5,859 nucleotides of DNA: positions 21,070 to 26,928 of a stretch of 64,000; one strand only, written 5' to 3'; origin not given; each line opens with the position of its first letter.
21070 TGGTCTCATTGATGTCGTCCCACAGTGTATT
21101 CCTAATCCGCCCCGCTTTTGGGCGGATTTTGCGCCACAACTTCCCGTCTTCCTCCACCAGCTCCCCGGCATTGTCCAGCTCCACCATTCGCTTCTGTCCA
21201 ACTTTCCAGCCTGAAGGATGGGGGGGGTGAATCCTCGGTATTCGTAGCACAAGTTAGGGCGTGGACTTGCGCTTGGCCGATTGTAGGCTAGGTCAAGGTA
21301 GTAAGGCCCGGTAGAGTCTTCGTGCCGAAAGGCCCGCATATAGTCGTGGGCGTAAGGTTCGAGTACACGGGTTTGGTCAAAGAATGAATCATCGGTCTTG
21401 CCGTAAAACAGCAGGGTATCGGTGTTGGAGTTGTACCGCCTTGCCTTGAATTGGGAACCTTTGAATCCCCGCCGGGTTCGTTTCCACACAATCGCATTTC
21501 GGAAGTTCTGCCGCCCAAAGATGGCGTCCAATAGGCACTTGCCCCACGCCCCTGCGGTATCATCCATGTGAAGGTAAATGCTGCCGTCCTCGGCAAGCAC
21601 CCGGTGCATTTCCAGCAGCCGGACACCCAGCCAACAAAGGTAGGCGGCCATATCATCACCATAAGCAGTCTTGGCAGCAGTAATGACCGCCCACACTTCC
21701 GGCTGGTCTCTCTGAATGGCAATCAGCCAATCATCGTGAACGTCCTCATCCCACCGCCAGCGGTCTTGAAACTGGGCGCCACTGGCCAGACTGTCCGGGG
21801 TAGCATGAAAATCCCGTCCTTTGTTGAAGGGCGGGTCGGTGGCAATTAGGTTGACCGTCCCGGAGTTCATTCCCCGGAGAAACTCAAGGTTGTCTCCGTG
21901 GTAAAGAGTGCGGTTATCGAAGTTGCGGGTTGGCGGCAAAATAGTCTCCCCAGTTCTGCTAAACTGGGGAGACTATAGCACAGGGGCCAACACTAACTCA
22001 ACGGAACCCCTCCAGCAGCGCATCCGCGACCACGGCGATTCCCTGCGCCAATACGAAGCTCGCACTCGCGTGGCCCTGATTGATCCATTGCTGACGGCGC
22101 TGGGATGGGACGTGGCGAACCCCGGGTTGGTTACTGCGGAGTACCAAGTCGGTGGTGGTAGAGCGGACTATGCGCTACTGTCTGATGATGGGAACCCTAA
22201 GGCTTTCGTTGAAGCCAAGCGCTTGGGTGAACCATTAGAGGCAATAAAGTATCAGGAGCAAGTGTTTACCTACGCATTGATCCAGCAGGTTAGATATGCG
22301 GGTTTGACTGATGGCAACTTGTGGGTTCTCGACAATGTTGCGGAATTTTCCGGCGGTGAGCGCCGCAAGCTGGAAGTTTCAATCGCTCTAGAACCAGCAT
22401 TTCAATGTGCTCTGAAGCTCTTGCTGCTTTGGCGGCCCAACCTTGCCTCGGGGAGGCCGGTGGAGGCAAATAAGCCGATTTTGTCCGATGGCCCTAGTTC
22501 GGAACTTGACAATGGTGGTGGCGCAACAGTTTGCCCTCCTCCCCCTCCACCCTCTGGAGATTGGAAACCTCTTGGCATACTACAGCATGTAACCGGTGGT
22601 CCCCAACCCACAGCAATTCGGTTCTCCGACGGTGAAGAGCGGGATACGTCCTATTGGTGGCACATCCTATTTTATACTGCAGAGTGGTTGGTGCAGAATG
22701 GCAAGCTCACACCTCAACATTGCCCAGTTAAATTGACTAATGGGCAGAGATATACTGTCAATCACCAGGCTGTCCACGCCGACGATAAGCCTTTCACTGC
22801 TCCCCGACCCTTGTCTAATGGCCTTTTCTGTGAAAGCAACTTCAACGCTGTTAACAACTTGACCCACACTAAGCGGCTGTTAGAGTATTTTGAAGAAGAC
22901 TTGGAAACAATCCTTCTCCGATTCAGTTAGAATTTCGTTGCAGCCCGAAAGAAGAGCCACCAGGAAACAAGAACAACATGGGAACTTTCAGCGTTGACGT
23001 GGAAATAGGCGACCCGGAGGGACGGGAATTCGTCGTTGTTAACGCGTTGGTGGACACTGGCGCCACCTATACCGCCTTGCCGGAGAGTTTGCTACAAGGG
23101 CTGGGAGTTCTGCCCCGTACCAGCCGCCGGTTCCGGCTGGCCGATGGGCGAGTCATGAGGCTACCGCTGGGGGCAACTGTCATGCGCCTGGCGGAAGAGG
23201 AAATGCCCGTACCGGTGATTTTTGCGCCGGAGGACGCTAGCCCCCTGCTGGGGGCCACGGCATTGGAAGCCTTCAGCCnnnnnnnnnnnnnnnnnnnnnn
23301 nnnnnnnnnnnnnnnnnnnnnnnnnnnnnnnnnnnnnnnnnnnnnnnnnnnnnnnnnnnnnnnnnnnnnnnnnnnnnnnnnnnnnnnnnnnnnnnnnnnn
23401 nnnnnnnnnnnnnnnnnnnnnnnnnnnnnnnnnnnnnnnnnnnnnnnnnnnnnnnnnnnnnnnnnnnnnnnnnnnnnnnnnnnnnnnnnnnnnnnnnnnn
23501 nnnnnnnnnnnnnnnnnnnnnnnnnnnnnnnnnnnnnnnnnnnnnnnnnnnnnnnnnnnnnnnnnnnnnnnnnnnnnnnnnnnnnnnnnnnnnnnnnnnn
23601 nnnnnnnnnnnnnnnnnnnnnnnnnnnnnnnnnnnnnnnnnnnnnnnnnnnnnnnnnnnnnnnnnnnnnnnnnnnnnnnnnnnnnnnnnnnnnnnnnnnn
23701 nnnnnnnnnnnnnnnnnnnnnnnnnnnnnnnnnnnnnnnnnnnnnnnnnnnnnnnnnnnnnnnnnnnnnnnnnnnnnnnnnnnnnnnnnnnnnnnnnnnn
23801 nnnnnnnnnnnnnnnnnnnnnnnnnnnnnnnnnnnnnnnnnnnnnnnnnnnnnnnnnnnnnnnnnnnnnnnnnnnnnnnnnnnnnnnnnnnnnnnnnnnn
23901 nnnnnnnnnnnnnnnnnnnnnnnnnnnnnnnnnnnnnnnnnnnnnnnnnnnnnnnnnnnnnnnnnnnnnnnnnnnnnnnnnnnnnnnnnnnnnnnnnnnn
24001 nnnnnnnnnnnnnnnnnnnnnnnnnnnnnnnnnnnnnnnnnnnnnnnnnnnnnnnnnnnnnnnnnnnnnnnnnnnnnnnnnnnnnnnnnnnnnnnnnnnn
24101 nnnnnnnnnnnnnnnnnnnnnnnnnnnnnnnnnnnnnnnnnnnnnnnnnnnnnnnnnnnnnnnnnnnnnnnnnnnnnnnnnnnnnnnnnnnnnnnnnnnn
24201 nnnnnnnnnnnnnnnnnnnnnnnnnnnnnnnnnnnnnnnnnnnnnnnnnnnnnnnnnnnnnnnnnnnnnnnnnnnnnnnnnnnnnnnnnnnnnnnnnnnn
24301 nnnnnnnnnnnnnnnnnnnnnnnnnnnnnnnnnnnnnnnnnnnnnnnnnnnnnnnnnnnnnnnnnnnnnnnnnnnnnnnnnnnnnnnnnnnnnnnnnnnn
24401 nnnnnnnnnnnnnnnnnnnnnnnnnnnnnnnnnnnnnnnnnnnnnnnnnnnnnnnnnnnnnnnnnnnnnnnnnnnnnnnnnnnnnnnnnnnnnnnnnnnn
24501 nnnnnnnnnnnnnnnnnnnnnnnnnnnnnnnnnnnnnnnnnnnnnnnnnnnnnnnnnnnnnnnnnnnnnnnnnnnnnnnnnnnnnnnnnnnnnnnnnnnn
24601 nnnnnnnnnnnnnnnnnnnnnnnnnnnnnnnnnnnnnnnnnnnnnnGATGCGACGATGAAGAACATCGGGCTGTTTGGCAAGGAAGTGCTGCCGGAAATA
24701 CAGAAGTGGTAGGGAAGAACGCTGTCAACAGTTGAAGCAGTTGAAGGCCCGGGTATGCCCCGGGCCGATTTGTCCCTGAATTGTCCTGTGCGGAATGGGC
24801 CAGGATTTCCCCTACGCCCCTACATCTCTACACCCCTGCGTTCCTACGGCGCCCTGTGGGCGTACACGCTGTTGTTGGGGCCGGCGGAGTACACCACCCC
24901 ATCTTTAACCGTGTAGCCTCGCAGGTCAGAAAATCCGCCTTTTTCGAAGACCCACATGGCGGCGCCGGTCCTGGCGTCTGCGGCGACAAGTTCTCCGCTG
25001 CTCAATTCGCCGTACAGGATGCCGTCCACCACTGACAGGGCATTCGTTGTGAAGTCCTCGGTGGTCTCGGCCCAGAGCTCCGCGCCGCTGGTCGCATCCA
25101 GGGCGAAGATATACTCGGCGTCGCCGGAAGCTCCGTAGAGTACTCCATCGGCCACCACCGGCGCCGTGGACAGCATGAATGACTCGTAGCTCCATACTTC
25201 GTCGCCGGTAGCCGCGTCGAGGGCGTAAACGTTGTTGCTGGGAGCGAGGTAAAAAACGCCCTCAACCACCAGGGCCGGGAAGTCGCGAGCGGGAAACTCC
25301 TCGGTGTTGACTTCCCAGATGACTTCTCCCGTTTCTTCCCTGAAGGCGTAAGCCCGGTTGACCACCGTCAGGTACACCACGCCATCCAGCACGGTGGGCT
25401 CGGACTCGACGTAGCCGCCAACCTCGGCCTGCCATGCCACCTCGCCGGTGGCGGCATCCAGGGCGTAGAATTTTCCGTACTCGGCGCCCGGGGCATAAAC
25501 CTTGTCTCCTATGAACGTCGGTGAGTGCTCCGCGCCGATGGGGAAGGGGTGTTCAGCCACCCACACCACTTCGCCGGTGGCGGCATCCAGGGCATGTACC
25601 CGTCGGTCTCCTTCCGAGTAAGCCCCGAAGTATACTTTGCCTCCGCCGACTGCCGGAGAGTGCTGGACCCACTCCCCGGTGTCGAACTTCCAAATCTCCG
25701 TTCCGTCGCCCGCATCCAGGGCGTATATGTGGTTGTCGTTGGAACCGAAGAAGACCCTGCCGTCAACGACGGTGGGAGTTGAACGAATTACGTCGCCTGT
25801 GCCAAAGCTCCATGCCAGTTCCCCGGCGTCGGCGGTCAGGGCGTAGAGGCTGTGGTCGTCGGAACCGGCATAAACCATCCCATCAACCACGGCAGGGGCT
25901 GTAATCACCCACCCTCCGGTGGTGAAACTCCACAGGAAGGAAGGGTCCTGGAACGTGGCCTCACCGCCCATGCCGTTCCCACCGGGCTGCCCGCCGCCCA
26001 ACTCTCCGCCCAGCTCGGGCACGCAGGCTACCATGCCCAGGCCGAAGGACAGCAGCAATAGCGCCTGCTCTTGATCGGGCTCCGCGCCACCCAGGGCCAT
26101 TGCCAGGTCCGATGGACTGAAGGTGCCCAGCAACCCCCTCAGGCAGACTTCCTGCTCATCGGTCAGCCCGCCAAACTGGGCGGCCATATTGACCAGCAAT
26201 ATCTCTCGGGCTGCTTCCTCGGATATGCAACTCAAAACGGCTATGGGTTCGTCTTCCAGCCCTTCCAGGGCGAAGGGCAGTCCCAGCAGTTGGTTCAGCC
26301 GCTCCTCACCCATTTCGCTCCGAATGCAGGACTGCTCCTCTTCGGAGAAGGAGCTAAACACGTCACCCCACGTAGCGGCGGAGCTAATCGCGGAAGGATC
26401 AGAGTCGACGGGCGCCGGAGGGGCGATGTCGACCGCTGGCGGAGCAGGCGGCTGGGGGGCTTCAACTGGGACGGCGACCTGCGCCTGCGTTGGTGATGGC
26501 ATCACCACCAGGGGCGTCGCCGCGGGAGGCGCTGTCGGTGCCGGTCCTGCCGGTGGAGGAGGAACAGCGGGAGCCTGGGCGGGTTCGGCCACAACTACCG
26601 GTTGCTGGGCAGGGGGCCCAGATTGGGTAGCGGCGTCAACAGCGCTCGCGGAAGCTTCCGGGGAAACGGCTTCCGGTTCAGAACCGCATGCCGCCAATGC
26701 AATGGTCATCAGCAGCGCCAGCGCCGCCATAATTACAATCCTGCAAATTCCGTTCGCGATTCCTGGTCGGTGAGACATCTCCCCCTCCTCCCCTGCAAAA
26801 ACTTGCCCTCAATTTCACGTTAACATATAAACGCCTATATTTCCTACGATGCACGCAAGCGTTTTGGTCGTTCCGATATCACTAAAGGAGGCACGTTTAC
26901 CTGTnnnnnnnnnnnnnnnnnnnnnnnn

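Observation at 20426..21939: Methyltransferase-HNH fusion gene split exactly at a G8/C8 homopolymer: phase-variable switch, pseudogene or sequencing error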

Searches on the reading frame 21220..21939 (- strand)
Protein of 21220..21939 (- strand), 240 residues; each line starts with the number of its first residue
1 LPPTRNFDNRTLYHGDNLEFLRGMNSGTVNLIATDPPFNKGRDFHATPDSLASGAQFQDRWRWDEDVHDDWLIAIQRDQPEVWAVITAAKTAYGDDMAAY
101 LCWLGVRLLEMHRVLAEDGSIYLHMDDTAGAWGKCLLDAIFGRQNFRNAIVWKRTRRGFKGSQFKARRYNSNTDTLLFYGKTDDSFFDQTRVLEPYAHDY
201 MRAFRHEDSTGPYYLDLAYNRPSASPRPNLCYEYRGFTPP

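Call 41: find_homologous_proteins(query=window:21220-21939:-, max_evalue=1e-60)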
Query seq(240 aa) (240 aa): 485 proteins with E <= 1e-60 among 1535 candidates; the best 120 are listed.
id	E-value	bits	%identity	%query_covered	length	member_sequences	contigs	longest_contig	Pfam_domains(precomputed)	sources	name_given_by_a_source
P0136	3.4e-167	572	100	100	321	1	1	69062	PF01555.25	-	-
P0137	6.4e-147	506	87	99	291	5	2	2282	PF01555.25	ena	-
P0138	2.8e-143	494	87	98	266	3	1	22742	PF01555.25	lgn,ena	-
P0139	4.0e-143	494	85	99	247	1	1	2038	PF01555.25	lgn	-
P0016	1.2e-137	476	84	98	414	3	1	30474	PF01555.25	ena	-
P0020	2.8e-131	455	80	99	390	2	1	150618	PF01555.25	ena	-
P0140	3.5e-130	451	79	98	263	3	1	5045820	PF01555.25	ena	-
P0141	3.4e-122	425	81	90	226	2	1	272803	PF01555.25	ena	-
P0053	6.8e-122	424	76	98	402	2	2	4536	PF01555.25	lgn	-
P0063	4.7e-119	415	72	98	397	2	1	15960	PF01555.25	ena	-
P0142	1.4e-104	367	67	99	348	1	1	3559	PF01555.25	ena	-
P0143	3.0e-102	360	65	99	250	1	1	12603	PF01555.25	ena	-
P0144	5.6e-102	359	65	99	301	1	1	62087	PF01555.25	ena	-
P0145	7.9e-94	332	63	97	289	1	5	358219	PF01555.25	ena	-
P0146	6.8e-92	326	67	89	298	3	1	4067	PF01555.25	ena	-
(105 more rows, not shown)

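Call 44: find_encoding_contigs(protein=P0137, flank=2500, max_places=3)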
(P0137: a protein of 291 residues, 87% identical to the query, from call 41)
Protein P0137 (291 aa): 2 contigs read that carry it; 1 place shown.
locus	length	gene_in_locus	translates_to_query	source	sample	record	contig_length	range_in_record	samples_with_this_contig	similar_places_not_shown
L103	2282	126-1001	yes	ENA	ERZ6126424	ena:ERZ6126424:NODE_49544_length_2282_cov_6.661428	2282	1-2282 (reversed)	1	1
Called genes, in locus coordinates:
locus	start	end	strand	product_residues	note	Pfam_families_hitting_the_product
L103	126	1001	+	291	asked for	PF01555:N6_N4_Mtase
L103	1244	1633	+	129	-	PF01844:HNH, PF13395:HNH_4 (weak), PF14279:HNH_5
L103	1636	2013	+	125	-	-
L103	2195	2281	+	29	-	?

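Call 45: find_encoding_contigs(protein=P0139, flank=2500, max_places=2)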
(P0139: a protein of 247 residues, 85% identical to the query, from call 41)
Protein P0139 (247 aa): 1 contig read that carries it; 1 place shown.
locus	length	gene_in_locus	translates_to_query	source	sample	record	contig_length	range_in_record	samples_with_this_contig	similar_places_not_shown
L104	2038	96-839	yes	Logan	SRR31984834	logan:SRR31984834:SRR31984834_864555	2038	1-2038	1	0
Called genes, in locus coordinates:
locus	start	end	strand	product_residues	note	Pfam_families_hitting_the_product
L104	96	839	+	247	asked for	PF01555:N6_N4_Mtase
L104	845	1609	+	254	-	PF01555:N6_N4_Mtase, PF01844:HNH, PF13395:HNH_4 (weak), PF14279:HNH_5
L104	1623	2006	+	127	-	-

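Call 46: find_encoding_contigs(protein=P0140, flank=2500, max_places=2)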
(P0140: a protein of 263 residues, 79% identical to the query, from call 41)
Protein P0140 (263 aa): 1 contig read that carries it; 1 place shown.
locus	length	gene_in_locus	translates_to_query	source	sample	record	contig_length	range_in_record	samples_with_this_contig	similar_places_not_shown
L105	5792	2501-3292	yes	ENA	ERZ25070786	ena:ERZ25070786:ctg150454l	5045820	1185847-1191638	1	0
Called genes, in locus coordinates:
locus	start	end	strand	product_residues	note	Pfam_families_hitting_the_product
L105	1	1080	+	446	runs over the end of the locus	PF03050:DDE_Tnp_IS66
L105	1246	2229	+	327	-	PF12760:Zn_ribbon_IS1595 (weak), PF12762:DDE_Tnp_IS1595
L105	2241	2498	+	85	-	-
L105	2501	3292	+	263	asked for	PF01555:N6_N4_Mtase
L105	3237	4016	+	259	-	PF01555:N6_N4_Mtase, PF01844:HNH, PF13395:HNH_4 (weak), PF14279:HNH_5 (weak)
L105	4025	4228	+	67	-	-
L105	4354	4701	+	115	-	-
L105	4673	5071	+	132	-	-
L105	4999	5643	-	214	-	PF20464:MmeI_N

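Call 47: find_encoding_contigs(protein=P0145, flank=2500, max_places=5)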
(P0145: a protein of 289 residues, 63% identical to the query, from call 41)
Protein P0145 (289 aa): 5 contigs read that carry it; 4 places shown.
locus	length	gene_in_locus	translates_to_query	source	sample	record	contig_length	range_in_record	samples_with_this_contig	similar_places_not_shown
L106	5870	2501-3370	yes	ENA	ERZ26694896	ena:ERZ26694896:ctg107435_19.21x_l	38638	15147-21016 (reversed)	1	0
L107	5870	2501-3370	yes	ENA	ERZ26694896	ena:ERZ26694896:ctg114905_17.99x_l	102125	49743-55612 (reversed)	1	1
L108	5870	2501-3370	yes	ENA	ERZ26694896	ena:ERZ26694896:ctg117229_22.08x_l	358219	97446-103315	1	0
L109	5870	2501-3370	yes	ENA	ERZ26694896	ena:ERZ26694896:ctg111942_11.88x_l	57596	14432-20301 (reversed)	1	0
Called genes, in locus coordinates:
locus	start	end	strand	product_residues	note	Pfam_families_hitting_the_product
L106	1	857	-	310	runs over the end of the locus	PF00296:Bac_luciferase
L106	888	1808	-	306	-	PF00296:Bac_luciferase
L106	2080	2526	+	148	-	-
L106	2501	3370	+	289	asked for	PF01555:N6_N4_Mtase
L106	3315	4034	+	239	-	PF01555:N6_N4_Mtase, PF14279:HNH_5 (faint), PF01844:HNH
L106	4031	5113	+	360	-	PF00665:rve, PF13610:DDE_Tnp_IS240, PF13683:rve_3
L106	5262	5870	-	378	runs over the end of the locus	PF00850:Hist_deacetyl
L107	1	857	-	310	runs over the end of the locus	PF00296:Bac_luciferase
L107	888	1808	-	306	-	PF00296:Bac_luciferase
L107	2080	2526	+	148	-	-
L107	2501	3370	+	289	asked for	PF01555:N6_N4_Mtase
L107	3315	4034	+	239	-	PF01555:N6_N4_Mtase, PF14279:HNH_5 (faint), PF01844:HNH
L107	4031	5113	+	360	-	PF00665:rve, PF13610:DDE_Tnp_IS240, PF13683:rve_3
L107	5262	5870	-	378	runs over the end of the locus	PF00850:Hist_deacetyl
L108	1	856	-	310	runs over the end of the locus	PF00296:Bac_luciferase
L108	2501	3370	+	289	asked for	PF01555:N6_N4_Mtase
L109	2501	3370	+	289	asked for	PF01555:N6_N4_Mtase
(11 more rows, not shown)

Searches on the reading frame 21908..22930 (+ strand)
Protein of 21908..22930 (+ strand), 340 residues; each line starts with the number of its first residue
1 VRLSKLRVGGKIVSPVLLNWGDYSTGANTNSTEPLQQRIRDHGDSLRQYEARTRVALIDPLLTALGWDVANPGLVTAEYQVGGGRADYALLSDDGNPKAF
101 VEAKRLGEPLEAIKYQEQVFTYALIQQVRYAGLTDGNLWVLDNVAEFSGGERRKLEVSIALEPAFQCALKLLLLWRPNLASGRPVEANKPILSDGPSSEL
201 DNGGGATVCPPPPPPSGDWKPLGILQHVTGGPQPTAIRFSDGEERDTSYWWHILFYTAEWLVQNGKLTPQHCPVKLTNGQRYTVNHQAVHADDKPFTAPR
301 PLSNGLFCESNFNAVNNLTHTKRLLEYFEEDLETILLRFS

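Call 5: search_protein_families(library=pfam, proteins=[window:21908-22930:+], max_evalue=0.01)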
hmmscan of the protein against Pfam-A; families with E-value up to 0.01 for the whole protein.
window:21908-22930:+ (340 aa): 1 family
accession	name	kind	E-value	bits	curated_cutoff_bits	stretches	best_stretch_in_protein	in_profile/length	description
PF04313.20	HSDR_N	-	1.2e-05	25.7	25.1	0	83-133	125-181/198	Type I restriction enzyme R protein N terminus (HSDR_N)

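Call 6: search_protein_families(library=ncbifam, proteins=[window:21908-22930:+], max_evalue=0.01)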
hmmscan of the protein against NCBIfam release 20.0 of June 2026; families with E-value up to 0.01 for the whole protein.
window:21908-22930:+ (340 aa): 0 families

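Call 53: search_protein_families(library=padloc, proteins=[window:21908-22930:+], max_evalue=0.001)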
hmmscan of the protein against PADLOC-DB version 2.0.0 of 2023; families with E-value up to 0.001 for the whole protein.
window:21908-22930:+ (340 aa): 3 families
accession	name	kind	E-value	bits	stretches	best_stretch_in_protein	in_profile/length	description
PDLC03047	REase_I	-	4e-07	26.2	1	35-123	184-275/1107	Type I restriction enzyme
PDLC04706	PDC-M54B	-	0.00015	18.6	1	46-111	39-108/475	-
PDLC04705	PDC-M54B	-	0.00066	16.7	0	49-81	52-84/480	-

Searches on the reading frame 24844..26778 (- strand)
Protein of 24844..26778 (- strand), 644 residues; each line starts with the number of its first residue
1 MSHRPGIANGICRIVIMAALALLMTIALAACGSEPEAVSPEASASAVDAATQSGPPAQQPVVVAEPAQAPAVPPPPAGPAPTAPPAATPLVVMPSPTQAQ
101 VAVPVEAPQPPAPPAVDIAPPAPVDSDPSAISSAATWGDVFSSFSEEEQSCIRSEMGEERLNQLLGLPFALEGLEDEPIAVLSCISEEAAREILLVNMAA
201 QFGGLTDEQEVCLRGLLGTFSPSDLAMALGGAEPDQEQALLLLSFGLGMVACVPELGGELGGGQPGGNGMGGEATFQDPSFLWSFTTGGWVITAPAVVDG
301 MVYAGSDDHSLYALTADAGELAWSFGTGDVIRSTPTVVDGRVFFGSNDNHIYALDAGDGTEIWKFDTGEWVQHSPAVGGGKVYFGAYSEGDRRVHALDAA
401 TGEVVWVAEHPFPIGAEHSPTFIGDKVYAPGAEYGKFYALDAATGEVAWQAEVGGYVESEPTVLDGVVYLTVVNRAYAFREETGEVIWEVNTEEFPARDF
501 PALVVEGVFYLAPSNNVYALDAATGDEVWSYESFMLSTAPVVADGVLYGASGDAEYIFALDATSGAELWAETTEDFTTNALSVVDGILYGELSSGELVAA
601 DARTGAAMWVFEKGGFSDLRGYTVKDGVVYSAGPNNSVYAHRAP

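Call 76: search_protein_families(library=pfam, proteins=[window:24844-26778:-], max_evalue=0.0001)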
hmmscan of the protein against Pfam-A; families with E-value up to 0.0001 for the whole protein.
window:24844-26778:- (644 aa): 3 families
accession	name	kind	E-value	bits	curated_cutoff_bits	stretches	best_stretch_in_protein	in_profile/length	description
PF13360.13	PQQ_2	-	2e-58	198.2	27.6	4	391-609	2-231/233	Outer membrane protein assembly factor BamB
PF13570.13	Beta-prop_ACSF4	-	3.9e-35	122.3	133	2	278-414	38-177/329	Beta-alanine-activating enzyme, beta-propeller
PF01011.28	PQQ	-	5.8e-34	118.2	26.7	1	331-373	49-91/595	Glucose/ethanol/alcohol dehydrogenase, beta-propeller domain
